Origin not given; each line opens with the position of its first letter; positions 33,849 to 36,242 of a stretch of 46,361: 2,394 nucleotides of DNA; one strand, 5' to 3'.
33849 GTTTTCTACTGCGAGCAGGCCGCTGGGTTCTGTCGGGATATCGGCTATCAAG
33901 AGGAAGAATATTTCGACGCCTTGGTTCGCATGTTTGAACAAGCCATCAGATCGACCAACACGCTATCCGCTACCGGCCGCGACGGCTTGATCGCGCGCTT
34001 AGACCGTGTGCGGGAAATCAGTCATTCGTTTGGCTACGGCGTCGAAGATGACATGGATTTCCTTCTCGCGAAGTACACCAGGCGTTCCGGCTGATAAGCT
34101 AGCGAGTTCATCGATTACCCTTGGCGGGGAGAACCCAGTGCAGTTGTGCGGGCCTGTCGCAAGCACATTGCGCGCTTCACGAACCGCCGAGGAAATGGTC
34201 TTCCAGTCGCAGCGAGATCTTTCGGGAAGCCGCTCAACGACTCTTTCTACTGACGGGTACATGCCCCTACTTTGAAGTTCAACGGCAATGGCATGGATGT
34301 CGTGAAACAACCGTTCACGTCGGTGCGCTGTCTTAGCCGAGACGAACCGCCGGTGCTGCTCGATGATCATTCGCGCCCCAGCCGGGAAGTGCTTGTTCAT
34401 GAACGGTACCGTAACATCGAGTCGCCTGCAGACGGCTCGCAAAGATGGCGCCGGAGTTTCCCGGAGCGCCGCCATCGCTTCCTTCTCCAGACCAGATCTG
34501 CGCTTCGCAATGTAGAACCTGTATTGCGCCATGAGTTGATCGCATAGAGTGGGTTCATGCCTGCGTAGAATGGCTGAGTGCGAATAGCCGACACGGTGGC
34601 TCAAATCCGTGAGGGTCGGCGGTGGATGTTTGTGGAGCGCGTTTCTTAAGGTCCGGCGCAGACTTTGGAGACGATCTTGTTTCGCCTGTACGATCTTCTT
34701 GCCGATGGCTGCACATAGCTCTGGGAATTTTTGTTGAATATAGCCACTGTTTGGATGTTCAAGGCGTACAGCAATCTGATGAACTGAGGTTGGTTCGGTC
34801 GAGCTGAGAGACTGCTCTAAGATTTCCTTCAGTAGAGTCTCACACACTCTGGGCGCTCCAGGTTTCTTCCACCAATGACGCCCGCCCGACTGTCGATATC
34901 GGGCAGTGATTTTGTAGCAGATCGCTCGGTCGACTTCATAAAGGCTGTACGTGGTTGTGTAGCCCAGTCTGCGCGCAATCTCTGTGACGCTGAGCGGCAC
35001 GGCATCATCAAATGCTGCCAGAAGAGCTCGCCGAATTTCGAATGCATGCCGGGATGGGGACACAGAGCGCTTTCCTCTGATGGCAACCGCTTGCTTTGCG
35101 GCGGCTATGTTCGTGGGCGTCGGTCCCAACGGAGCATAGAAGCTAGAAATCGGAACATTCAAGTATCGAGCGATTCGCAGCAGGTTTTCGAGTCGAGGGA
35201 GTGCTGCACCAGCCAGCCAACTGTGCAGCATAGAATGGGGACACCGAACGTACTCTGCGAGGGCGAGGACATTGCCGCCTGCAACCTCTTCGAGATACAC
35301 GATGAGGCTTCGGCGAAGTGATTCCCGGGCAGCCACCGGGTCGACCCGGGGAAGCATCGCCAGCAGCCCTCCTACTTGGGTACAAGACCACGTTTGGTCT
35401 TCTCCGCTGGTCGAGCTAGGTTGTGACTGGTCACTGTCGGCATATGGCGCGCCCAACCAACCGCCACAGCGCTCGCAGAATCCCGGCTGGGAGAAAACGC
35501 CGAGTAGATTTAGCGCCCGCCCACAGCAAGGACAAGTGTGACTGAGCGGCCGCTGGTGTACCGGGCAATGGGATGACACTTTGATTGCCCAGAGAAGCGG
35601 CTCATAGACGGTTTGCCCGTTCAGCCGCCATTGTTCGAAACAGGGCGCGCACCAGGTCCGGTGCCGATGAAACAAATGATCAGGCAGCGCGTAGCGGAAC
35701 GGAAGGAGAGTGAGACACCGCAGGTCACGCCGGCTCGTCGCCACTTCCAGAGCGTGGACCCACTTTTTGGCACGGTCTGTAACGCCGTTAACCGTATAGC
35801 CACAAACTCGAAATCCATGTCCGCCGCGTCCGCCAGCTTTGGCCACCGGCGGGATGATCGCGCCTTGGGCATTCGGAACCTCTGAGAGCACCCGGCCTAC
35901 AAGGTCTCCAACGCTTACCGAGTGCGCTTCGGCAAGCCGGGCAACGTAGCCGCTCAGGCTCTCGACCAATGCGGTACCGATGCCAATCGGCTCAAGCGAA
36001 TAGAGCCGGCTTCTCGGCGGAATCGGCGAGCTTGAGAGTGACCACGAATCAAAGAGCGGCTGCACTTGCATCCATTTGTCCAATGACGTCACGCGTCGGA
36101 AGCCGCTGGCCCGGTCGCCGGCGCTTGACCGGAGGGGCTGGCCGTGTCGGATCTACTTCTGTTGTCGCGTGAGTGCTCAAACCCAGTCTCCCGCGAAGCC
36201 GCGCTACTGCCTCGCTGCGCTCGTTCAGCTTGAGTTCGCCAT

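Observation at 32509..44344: Complete Tn7-like transposon with exact termini and a 5-bp duplication, inserted inside an HNH gene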

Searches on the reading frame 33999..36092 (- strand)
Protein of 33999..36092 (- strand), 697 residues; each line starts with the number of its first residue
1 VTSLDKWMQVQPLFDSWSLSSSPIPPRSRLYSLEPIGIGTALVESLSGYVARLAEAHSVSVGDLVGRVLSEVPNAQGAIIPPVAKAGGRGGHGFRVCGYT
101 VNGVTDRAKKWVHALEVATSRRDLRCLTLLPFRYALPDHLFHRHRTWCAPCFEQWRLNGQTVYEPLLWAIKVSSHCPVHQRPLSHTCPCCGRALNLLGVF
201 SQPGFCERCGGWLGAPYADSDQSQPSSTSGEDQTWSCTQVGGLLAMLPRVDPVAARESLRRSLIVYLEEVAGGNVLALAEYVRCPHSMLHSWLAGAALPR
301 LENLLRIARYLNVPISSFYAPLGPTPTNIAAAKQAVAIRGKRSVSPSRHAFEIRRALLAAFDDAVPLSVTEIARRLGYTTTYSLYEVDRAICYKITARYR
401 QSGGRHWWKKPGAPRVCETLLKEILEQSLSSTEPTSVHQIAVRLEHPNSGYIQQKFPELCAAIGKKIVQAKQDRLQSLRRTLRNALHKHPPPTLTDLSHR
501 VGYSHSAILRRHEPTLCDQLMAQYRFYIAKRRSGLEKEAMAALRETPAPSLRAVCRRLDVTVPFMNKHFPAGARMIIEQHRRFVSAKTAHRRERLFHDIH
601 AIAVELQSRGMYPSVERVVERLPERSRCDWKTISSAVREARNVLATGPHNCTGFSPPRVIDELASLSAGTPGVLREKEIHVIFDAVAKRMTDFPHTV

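Call 4: search_protein_families(library=pfam, proteins=[window:33999-36092:-], max_evalue=0.01)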
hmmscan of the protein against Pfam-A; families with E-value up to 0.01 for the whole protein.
window:33999-36092:- (697 aa): 7 families
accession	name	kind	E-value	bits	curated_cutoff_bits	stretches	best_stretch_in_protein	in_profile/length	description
PF06527.16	TniQ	-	1e-10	42.8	27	1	35-183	1-142/142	TniQ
PF01381.28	HTH_3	-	8.7e-06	26.1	23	1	277-316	14-53/55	Helix-turn-helix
PF13404.12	HTH_AsnC-type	-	0.00026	21.2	27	0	485-511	11-37/42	AsnC-type helix-turn-helix domain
PF13412.12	HTH_24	-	0.0004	20.3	21.9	0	484-511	10-37/48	Winged helix-turn-helix DNA-binding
PF13560.12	HTH_31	-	0.0011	19.7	27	0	277-314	19-57/64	Helix-turn-helix domain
PF09339.16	HTH_IclR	-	0.0019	18.4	22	0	356-379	7-31/52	IclR helix-turn-helix domain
PF12840.13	HTH_20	-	0.0025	18.2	27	0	353-378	5-30/51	Helix-turn-helix domain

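Call 14: find_related_loci(query=window:33999-36092:-, collection=genome_contigs, flank=10000)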
Query window:33999-36092:- (697 aa) in genome_contigs; peptide patterns used: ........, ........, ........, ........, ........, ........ (x = any residue, [..] = any of these).
37 stretches matched a pattern; 12 encode a relative of the query (tblastn E <= 1e-3); 12 distinct loci.
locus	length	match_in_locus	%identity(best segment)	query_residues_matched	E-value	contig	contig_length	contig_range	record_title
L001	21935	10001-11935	67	2-645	0e+0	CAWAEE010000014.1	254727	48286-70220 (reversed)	MAG: uncultured Acidobacteriaceae bacterium isolate MFD00731.bin.2.73 genome assembly, contig: contig_6844, whole genome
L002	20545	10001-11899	66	1-697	0e+0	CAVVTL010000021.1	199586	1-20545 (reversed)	MAG: uncultured Acidobacteriaceae bacterium isolate MFD04428.bin.2.58 genome assembly, contig: contig_48895, whole genom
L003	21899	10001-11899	65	1-697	0e+0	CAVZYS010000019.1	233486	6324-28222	MAG: uncultured Acidobacteriaceae bacterium isolate MFD06435.bin.1.192 genome assembly, contig: contig_27754, whole geno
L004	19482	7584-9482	65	1-697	0e+0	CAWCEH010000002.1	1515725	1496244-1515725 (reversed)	MAG: uncultured Acidobacteriaceae bacterium isolate MFD09286.bin.1.255 genome assembly, contig: contig_28495, whole geno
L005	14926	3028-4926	65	1-697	0e+0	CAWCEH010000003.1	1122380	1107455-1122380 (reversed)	MAG: uncultured Acidobacteriaceae bacterium isolate MFD09286.bin.1.255 genome assembly, contig: contig_35132, whole geno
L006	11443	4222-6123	64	2-634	0e+0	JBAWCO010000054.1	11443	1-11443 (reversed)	MAG: Terracidiphilus sp. isolate MFD09390_ilm_asm_bin15 k127_234873, whole genome shotgun sequence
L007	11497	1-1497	79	148-645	0e+0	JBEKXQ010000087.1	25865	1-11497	MAG: Candidatus Korobacteraceae bacterium isolate SPRUCE 655 SPRUCE_655_87, whole genome shotgun sequence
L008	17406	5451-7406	58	5-655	0e+0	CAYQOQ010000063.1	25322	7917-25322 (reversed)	MAG TPA_asm: uncultured Terracidiphilus sp. isolate binchicken_co3_588 genome assembly, contig: NODE_6109_length_25322_c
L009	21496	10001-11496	80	143-644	0e+0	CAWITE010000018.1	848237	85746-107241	MAG: uncultured Acidobacteriota bacterium isolate MFD09222.bin.1.71 genome assembly, contig: contig_42958, whole genome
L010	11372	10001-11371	58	2-510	4e-148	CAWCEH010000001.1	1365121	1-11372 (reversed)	MAG: uncultured Acidobacteriaceae bacterium isolate MFD09286.bin.1.255 genome assembly, contig: contig_27954, whole geno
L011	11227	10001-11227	93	1-410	6e-109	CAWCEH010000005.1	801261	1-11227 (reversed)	MAG: uncultured Acidobacteriaceae bacterium isolate MFD09286.bin.1.255 genome assembly, contig: contig_42955, whole geno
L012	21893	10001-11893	57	5-634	0e+0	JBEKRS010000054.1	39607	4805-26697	MAG: Terracidiphilus sp. isolate SPRUCE 516 SPRUCE_516_54, whole genome shotgun sequence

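Call 25: find_related_loci(query=A1, collection=metagenome_contigs, flank=10000)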
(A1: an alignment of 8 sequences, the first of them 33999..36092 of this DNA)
Query A1 (697 aa) in metagenome_contigs; peptide patterns used: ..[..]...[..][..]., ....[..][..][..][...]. (x = any residue, [..] = any of these).
269 stretches matched a pattern; 139 encode a relative of the query (tblastn E <= 1e-3); the best 80 are kept; 80 distinct loci.
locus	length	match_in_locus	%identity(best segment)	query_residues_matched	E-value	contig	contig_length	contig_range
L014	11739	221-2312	97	1-697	0e+0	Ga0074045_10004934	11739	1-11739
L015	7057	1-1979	98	38-697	0e+0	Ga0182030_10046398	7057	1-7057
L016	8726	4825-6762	79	1-645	0e+0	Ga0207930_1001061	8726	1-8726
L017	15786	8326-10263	79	1-645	0e+0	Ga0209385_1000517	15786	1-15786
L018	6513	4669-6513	80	1-614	0e+0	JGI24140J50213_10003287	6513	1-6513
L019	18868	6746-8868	70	1-697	0e+0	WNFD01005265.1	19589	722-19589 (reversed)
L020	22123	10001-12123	70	1-697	0e+0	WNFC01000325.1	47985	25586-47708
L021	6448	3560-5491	71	1-645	0e+0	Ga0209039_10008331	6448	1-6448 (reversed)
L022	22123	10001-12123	70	1-697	0e+0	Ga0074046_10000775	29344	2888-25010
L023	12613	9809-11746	69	1-645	0e+0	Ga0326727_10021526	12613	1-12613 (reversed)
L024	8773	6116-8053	69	1-645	0e+0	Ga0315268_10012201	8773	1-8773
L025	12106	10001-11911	67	9-644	0e+0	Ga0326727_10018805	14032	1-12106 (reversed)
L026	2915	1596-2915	95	1-440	0e+0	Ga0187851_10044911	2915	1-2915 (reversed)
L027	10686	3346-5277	65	2-644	0e+0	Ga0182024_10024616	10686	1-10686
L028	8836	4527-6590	61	1-697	0e+0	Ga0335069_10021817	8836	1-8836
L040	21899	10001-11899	65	1-697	0e+0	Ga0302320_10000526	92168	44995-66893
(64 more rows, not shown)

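Call 45: search_solved_structures(query=window:33999-36092:-, max_evalue=0.01, show_alignments=1)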
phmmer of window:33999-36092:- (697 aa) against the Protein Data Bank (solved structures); distinct sequences matched with E-value up to 0.01: 2.
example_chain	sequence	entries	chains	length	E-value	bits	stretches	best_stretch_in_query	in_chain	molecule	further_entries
8v32_J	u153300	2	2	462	3.2e-63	217.8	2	11-378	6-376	TnsD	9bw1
8fcu_P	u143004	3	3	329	3.5e-39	138.3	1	15-223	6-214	TniQ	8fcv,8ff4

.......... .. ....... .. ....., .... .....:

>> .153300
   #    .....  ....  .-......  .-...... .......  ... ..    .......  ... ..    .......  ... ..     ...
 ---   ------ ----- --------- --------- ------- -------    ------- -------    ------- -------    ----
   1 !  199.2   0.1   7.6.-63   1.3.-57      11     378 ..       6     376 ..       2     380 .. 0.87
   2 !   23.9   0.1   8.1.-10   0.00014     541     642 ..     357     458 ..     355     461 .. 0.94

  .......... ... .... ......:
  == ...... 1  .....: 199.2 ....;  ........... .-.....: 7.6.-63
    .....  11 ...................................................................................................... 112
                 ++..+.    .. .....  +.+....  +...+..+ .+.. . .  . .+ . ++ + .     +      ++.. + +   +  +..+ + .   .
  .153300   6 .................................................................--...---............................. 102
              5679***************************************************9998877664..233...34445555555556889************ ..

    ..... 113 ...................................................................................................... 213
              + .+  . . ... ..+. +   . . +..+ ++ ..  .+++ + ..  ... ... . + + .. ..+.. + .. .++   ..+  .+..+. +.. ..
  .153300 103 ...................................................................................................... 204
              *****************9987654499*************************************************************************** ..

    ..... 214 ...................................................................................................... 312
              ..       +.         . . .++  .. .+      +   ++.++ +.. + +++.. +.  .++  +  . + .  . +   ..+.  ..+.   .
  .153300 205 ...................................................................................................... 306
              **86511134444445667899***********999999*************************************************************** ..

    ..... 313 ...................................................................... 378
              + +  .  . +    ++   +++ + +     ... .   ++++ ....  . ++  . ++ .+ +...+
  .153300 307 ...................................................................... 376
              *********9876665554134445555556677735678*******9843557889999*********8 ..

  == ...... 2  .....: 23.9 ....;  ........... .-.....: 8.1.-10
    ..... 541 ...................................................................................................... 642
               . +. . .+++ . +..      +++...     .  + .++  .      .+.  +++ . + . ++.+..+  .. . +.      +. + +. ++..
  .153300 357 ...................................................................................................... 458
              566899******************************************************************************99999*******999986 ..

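Call 55: search_protein_families(library=ncbifam, proteins=[window:33999-36092:-], max_evalue=0.01)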
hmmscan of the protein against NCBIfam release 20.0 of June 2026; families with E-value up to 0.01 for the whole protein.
window:33999-36092:- (697 aa): 0 families

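Call 57: search_protein_families(library=pfam, proteins=[L002:12679-13365:-, L002:13746-14459:-, L002:15025-16161:+, L002:16414-17280:-, L003:798-2225:+, L003:14394-16196:+, L003:16727-17644:+, L003:20202-21410:+, L009:8904-9992:+, L009:11806-12642:+], max_evalue=0.001)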
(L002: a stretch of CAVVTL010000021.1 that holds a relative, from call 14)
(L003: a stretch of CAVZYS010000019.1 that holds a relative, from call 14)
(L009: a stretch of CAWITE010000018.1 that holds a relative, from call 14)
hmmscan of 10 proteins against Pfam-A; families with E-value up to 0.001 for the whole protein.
L002:12679-13365:- (228 aa): 1 family
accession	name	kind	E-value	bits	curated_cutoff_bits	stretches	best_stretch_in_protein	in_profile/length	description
PF13719.11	Zn_ribbon_5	-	5.1e-05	23.4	29.3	1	7-36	3-35/37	zinc-ribbon domain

L002:13746-14459:- (237 aa): 0 families

L002:15025-16161:+ (378 aa): 2 families
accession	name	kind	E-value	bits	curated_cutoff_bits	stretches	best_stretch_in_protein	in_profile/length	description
PF12704.14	MacB_PCD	-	2.3e-35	123.2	27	1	22-250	1-206/207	MacB-like periplasmic core domain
PF02687.27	FtsX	-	1.2e-05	25.8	25.5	1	292-326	3-37/120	FtsX-like permease C-terminal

L002:16414-17280:- (288 aa): 4 families
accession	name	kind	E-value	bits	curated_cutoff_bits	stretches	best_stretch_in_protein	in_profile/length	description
PF12146.15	Hydrolase_4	-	6.5e-13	49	27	1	84-189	3-112/239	Serine aminopeptidase, S33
PF00561.26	Abhydrolase_1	-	1.5e-08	35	25.8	1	88-189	3-108/245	alpha/beta hydrolase fold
PF12697.13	Abhydrolase_6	-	1.6e-05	26.1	26.3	1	109-206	25-114/217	Alpha/beta hydrolase family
PF02230.22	Abhydrolase_2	-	0.00053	20.3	23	0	209-247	143-181/217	Phospholipase/Carboxylesterase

L003:798-2225:+ (475 aa): 3 families
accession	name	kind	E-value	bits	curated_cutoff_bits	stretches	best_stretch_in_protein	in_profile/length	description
PF05193.26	Peptidase_M16_C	-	2e-44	152.1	23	1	223-396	3-181/181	Peptidase M16 inactive domain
PF00675.25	Peptidase_M16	-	4.4e-39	134.2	22.3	1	69-216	2-149/149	Insulinase (Peptidase family M16)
PF22456.1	PqqF-like_C_4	-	0.00097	19.7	27.5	0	319-407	2-92/100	PQQ synthase PqqF-like, C-terminal lobe domain 4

L003:14394-16196:+ (600 aa): 0 families

L003:16727-17644:+ (305 aa): 0 families

L003:20202-21410:+ (402 aa): 1 family
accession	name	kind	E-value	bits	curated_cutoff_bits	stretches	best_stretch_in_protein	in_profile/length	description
PF00482.28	T2SSF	-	2e-53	180.1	25.2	2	270-392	1-125/125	Type II secretion system (T2SS), protein F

L009:8904-9992:+ (362 aa): 2 families
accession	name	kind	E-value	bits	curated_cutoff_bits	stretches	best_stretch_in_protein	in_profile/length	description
PF01068.26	DNA_ligase_A_M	-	9.5e-36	123.8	26.2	1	11-199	1-204/204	ATP dependent DNA ligase domain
PF04679.21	DNA_ligase_A_C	-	8.4e-13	49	27.5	1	219-336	2-94/94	ATP dependent DNA ligase C terminal region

L009:11806-12642:+ (278 aa): 3 families
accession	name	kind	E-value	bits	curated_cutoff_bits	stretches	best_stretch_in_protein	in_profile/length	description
PF08240.17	ADH_N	-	3.2e-14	53.5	23.5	1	3-72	1-68/104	Alcohol dehydrogenase GroES-like domain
PF13602.12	ADH_zinc_N_2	-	2.3e-13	51.6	27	1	159-275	1-133/134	Zinc-binding dehydrogenase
PF00107.32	ADH_zinc_N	-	3.5e-10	40.4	31.8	1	129-219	2-99/129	Zinc-binding dehydrogenase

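Call 80: find_related_loci(query=A1, collection=viral_contigs, flank=10000)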
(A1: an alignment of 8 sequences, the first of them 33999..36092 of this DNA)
Query A1 (697 aa) in viral_contigs; peptide patterns used: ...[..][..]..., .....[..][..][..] (x = any residue, [..] = any of these).
64 stretches matched a pattern, but none encodes a relative of the query by tblastn (E <= 1e-3).
